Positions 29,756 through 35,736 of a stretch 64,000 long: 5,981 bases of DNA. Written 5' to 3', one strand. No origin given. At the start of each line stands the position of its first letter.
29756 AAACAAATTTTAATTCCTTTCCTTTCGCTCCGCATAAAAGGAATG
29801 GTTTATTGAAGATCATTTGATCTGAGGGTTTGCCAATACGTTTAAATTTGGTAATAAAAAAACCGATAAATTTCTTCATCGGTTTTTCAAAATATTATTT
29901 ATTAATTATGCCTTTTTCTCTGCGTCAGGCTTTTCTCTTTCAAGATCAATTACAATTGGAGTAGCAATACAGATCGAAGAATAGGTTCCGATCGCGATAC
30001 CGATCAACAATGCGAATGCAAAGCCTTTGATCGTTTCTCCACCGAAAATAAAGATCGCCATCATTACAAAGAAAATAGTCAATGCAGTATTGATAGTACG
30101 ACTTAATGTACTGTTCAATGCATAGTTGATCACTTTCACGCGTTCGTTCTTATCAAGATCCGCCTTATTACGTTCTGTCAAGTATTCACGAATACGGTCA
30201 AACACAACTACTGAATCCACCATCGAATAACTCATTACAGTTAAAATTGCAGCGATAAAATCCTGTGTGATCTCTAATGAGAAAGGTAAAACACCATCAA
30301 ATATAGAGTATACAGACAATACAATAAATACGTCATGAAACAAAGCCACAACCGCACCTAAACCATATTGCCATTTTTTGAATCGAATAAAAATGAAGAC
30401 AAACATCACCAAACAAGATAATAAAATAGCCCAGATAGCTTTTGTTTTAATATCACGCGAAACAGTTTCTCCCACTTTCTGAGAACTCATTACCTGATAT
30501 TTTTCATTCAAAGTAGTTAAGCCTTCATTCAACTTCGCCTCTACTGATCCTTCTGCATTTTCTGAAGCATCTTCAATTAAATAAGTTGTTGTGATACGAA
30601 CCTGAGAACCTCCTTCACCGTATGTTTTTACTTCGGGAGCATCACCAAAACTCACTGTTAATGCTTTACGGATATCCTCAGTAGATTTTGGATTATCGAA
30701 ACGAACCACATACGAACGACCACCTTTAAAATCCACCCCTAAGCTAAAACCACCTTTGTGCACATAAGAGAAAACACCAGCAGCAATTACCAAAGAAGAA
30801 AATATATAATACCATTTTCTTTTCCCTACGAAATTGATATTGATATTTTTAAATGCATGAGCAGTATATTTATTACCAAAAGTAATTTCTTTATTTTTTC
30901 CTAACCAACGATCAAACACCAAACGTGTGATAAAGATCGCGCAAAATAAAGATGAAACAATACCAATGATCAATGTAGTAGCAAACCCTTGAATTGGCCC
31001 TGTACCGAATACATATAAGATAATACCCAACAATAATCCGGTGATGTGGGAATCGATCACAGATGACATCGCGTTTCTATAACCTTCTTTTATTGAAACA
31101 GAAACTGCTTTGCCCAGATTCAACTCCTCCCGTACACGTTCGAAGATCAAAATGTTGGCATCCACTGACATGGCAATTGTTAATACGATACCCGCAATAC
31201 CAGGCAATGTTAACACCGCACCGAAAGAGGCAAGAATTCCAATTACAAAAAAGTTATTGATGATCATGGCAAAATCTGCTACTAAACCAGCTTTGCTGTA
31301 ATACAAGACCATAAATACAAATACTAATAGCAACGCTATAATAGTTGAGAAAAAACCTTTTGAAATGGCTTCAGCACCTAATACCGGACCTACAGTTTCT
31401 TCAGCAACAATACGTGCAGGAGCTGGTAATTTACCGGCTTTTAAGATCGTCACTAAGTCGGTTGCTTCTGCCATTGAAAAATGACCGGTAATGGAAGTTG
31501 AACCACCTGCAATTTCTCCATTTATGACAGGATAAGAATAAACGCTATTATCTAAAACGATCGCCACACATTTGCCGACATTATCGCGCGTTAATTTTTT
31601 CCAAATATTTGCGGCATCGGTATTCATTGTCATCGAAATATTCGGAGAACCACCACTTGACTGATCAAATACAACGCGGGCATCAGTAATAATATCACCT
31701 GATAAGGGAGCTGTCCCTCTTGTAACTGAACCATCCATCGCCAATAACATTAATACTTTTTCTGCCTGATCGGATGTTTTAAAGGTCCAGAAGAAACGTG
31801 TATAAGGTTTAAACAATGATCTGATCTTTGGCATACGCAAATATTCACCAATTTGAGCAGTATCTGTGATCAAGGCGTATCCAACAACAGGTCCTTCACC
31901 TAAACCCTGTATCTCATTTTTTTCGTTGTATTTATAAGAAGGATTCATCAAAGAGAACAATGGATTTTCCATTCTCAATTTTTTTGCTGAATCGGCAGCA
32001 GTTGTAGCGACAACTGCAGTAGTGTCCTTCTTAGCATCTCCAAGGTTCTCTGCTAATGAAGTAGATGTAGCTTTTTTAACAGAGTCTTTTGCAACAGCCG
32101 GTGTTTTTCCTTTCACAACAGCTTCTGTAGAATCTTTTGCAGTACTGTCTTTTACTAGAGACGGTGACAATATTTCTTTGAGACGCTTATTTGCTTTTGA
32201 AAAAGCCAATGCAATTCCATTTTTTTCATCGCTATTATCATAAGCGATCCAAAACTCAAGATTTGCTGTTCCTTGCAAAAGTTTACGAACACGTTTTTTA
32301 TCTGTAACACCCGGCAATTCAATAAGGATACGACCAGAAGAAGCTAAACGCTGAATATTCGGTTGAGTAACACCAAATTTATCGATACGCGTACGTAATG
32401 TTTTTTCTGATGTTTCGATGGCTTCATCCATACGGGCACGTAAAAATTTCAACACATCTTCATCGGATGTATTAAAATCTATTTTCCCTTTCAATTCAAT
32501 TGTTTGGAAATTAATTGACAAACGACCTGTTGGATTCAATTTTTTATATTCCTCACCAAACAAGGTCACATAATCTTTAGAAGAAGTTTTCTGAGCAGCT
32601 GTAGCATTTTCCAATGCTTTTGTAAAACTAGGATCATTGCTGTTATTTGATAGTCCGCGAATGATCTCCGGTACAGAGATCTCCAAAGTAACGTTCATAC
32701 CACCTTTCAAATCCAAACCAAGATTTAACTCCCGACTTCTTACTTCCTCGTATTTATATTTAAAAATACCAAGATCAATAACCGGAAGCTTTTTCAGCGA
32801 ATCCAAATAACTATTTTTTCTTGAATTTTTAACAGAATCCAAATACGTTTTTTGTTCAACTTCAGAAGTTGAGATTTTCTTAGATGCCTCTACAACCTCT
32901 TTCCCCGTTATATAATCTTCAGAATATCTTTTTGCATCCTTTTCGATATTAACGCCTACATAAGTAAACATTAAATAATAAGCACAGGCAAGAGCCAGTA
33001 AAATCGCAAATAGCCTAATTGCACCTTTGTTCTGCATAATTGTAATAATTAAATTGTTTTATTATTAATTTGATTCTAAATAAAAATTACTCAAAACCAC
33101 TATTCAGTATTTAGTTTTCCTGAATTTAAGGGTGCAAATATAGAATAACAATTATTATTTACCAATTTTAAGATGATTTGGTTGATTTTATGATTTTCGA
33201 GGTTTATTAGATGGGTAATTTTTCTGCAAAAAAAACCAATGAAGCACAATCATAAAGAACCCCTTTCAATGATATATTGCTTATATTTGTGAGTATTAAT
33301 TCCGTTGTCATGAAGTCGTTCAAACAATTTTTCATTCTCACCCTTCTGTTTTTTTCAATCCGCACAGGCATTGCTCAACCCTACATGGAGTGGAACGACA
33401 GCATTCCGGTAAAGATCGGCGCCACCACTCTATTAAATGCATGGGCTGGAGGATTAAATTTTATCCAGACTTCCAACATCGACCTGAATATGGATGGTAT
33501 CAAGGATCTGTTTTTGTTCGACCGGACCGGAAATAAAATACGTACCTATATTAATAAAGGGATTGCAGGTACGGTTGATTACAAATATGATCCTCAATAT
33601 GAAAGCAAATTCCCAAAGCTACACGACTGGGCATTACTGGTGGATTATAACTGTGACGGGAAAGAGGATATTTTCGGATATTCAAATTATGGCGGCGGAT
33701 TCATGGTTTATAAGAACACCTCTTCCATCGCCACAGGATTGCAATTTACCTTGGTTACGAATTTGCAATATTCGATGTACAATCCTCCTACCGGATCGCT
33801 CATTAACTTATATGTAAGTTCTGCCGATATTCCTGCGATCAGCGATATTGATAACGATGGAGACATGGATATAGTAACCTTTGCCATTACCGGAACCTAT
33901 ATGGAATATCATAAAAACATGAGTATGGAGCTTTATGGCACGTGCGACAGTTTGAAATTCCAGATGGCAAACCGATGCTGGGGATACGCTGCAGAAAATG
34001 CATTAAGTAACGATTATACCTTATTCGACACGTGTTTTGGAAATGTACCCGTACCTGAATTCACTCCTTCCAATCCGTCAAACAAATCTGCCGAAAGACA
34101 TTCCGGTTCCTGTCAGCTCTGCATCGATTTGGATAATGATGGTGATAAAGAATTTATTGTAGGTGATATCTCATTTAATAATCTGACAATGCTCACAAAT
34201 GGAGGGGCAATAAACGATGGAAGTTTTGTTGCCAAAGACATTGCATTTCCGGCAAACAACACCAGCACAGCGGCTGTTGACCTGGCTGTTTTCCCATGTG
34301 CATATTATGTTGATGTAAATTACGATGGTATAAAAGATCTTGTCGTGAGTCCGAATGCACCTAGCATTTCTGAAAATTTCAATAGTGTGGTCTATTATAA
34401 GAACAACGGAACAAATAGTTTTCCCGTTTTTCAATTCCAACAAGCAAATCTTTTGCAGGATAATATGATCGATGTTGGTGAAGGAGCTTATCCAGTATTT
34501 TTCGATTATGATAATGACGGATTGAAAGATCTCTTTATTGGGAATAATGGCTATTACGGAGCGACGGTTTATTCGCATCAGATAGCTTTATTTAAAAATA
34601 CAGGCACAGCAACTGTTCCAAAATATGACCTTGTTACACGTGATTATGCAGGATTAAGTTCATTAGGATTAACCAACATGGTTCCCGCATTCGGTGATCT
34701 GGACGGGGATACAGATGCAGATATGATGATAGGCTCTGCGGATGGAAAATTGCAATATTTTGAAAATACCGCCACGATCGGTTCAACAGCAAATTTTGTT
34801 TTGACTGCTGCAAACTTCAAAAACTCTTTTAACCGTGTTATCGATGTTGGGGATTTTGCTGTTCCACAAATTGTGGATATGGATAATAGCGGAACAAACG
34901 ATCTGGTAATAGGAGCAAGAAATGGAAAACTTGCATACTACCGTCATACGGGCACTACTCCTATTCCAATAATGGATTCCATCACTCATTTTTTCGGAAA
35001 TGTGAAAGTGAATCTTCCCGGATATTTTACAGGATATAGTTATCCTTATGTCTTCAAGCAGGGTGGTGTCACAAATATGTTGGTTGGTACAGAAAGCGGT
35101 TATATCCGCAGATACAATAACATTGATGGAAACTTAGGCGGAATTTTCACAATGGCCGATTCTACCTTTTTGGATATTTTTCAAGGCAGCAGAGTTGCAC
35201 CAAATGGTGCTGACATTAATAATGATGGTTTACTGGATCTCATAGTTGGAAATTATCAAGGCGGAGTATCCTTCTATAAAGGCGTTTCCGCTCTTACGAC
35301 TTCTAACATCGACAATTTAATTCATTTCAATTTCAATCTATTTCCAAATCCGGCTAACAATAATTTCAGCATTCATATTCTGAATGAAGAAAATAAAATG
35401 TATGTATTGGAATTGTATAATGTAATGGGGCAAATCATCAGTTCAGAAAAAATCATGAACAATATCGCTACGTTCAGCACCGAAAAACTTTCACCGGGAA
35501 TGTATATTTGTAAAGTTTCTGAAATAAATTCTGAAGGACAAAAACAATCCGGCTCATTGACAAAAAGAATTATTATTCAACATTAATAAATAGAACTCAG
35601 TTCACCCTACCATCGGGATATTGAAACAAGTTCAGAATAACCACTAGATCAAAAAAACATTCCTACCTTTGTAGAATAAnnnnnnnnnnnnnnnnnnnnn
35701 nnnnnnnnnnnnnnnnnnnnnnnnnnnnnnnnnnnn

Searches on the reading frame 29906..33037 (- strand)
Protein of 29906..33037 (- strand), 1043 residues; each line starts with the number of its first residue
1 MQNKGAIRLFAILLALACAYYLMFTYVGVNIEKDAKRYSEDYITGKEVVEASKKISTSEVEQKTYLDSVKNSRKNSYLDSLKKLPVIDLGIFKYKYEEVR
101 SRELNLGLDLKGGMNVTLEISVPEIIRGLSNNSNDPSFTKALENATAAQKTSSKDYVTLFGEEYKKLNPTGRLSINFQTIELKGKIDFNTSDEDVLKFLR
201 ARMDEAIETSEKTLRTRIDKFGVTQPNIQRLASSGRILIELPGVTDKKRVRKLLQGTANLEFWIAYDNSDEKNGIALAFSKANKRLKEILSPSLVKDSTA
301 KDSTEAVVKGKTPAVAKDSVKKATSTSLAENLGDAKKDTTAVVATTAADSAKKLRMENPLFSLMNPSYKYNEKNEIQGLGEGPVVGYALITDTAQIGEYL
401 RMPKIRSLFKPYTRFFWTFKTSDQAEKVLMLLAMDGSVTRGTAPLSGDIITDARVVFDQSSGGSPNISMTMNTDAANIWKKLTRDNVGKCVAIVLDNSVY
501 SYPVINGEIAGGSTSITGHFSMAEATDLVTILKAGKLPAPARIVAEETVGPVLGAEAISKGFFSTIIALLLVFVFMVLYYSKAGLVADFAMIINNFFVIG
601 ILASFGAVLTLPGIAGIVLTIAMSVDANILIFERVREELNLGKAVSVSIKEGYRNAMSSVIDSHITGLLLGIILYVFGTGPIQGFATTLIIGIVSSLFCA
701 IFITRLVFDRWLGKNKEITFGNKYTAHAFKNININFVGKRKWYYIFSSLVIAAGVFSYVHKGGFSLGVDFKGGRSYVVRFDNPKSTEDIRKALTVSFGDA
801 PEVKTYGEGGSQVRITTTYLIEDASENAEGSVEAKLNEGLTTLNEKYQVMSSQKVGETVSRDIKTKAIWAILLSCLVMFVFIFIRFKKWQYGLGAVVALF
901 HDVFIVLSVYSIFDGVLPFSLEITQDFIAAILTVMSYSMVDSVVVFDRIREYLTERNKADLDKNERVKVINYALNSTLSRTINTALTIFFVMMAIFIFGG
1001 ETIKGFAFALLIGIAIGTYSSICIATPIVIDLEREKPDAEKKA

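Call 59: search_protein_families(library=pfam, proteins=[window:29906-33037:-], max_evalue=0.00001)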
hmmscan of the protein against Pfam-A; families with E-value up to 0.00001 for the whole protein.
window:29906-33037:- (1043 aa): 4 families
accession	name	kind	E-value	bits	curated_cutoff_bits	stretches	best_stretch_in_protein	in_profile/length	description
PF02355.23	SecD_SecF_C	-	9.4e-73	244.1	20.5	2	840-1034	6-188/189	Protein export membrane protein SecD/SecF, C-terminal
PF22599.2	SecDF_P1_head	-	4.1e-29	101.2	27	1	442-539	18-114/114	SecDF, P1 head subdomain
PF21760.3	SecD_1st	-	1.8e-17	63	27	1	208-263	2-56/60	Protein translocase subunit SecDF, P1 domain, N-terminal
PF07549.19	Sec_GG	-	1.1e-11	44.3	20.3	1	763-783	7-27/28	SecD/SecF GG Motif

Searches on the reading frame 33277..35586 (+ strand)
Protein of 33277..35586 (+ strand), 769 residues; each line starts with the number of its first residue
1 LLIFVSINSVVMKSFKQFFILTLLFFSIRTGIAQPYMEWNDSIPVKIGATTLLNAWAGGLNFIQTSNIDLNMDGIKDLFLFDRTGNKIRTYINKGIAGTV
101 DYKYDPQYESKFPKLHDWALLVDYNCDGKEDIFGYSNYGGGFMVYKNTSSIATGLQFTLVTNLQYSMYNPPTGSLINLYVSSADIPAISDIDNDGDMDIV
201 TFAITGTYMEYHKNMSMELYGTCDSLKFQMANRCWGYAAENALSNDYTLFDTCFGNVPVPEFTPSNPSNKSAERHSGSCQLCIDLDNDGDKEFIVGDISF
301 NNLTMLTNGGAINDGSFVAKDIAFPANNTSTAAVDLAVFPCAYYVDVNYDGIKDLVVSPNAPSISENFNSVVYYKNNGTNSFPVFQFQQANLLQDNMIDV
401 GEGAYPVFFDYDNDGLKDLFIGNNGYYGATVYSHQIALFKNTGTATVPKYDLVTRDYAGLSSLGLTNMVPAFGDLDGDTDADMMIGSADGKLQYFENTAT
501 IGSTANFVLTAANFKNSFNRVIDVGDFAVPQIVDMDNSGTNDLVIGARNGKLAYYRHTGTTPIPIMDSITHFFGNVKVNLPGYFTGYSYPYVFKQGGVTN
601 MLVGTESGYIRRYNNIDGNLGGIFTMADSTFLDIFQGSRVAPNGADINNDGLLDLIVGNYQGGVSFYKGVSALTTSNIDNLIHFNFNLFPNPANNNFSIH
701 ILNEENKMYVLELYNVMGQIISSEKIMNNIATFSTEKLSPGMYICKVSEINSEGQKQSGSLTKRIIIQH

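Call 59: search_protein_families(library=pfam, proteins=[window:33277-35586:+], max_evalue=0.00001)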
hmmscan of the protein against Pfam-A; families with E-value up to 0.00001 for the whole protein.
window:33277-35586:+ (769 aa): 4 families
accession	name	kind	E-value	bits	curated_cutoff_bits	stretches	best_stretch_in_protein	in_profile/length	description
PF13517.12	FG-GAP_3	-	2.9e-24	85.8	26.9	2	346-421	1-61/61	FG-GAP-like repeat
PF18962.6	Por_Secre_tail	-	2.4e-11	44.2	27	1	688-753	1-68/75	Secretion system C-terminal sorting domain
PF01839.29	FG-GAP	-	3.5e-09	36.8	22.1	0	645-663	8-26/37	FG-GAP repeat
PF14783.12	BBS2_Mid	-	1.8e-07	31.7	27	0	472-500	4-32/108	Ciliary BBSome complex subunit 2, middle region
